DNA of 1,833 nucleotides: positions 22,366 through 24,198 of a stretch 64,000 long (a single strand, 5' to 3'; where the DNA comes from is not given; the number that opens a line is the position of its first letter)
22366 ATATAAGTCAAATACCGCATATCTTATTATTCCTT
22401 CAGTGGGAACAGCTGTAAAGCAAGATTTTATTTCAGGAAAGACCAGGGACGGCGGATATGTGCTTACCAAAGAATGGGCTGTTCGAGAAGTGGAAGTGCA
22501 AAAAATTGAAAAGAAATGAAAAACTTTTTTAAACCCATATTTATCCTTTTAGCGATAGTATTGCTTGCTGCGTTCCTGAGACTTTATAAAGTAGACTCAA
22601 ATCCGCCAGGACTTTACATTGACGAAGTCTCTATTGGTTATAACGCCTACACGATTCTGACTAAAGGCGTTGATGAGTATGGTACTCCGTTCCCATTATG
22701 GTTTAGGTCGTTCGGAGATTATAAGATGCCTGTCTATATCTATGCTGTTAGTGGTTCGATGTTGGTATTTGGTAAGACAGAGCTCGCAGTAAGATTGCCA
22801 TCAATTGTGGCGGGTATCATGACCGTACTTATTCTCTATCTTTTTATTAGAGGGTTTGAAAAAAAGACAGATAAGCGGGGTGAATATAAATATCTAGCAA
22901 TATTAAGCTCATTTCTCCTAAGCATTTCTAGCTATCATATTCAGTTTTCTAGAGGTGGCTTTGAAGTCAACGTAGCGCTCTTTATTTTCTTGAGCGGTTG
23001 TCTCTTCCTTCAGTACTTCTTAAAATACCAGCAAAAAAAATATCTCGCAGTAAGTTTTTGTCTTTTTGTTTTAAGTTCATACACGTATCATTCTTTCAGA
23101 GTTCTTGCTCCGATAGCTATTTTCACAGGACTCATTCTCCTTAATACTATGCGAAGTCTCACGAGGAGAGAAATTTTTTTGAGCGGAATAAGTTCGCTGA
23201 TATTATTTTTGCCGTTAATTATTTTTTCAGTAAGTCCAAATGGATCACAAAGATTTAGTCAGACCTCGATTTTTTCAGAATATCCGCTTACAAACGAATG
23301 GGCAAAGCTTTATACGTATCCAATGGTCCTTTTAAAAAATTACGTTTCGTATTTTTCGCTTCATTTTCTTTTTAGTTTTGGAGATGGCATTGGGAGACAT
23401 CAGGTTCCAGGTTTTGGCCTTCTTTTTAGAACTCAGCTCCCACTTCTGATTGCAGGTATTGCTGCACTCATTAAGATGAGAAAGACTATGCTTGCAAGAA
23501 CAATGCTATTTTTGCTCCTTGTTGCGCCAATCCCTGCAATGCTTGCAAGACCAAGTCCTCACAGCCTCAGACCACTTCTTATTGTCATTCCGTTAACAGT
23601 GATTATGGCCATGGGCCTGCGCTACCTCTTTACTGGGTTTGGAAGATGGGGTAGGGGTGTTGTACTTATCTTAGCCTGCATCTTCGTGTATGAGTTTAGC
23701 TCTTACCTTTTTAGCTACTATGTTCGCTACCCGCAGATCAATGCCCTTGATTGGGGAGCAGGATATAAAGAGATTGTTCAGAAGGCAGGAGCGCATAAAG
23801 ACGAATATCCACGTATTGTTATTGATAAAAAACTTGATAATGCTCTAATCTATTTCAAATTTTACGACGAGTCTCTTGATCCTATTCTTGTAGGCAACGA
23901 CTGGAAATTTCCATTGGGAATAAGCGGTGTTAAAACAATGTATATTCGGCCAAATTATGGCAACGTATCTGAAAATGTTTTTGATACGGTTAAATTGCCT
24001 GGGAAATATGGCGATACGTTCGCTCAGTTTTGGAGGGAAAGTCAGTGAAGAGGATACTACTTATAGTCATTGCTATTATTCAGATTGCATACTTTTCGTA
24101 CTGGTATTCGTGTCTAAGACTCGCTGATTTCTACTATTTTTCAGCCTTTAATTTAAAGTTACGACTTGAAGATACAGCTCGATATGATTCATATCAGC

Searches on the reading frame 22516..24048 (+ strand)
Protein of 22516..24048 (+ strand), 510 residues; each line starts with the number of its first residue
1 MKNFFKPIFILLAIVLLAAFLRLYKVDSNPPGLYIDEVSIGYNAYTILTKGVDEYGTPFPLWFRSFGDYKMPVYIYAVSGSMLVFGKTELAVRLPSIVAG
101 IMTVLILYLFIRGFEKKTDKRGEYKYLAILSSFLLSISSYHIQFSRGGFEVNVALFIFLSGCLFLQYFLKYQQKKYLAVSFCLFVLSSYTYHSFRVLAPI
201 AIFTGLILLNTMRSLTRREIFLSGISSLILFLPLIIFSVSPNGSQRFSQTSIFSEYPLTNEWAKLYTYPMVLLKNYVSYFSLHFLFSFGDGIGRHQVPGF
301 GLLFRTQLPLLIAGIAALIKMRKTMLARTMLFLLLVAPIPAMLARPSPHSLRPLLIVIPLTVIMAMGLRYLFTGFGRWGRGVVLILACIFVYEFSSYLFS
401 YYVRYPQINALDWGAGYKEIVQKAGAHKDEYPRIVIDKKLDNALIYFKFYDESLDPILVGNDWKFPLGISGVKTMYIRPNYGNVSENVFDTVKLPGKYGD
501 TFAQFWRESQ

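Call 5: search_protein_families(library=pfam, proteins=[window:22516-24048:+], max_evalue=0.01)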
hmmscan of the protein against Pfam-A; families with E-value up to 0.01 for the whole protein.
window:22516-24048:+ (510 aa): 3 families
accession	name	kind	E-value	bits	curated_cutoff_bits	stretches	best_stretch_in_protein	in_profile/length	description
PF13231.12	PMT_2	-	1.7e-11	45.1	26.1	1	72-236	4-159/160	Dolichyl-phosphate-mannose-protein mannosyltransferase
PF24124.1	YphA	-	0.0028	17.8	28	1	128-204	28-104/198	YphA-like integral membrane protein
PF09843.14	DUF2070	-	0.0049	15.7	30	1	72-139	133-200/561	Predicted membrane protein (DUF2070)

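Call 6: search_protein_families(library=ncbifam, proteins=[window:22516-24048:+], max_evalue=0.01)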
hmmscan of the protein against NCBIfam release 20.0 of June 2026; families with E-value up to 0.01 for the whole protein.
window:22516-24048:+ (510 aa): 1 family
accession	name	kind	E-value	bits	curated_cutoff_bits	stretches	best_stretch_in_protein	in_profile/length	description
TIGR03663.1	TIGR03663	subfamily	2.8e-07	29.9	126.25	1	11-239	4-212/435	flippase activity-associated protein Agl23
